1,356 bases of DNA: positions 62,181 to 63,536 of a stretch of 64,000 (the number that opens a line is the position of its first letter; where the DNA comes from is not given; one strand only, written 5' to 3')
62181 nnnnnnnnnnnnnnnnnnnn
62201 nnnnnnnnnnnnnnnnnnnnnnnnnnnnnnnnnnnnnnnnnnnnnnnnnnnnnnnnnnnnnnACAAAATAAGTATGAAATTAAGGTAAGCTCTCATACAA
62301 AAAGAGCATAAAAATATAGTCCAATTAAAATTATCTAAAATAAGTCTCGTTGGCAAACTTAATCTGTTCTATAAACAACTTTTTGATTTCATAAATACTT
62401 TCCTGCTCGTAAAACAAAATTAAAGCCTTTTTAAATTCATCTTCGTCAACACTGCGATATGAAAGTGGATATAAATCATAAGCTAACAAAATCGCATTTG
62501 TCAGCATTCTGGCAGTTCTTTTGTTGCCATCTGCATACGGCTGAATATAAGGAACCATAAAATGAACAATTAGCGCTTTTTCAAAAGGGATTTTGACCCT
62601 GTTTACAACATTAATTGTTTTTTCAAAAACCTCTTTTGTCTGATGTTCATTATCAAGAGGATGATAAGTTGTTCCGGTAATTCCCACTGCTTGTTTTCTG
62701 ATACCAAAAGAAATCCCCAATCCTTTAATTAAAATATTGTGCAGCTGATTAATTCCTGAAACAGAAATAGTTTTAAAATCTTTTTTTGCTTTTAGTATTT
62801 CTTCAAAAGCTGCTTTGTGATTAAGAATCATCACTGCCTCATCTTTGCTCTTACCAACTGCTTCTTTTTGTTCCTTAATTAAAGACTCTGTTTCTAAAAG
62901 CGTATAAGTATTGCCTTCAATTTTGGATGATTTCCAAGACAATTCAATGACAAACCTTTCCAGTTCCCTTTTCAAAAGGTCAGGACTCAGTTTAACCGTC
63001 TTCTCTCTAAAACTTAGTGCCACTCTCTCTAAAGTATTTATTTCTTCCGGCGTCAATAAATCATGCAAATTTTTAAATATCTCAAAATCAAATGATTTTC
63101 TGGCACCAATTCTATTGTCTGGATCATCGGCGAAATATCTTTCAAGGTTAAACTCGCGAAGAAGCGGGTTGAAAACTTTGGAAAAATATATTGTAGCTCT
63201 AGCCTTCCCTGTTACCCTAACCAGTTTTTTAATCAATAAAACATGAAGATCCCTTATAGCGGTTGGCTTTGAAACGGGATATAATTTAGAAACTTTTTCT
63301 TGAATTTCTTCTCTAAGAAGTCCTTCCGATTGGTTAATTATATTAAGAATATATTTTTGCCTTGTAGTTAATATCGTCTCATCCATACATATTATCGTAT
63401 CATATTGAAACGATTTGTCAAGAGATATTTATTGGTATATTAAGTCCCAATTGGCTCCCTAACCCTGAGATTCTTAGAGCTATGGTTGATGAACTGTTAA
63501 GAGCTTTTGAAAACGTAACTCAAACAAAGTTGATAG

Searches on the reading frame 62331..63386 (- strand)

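Call 49: search_protein_families(library=pfam, proteins=[window:62331-63386:-], max_evalue=0.001)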
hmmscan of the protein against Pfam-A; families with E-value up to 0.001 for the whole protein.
window:62331-63386:- (351 aa): 1 family
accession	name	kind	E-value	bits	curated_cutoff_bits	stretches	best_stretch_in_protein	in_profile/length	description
PF02661.23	Fic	-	8.2e-14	52.7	24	1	207-300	2-93/93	Fic/DOC family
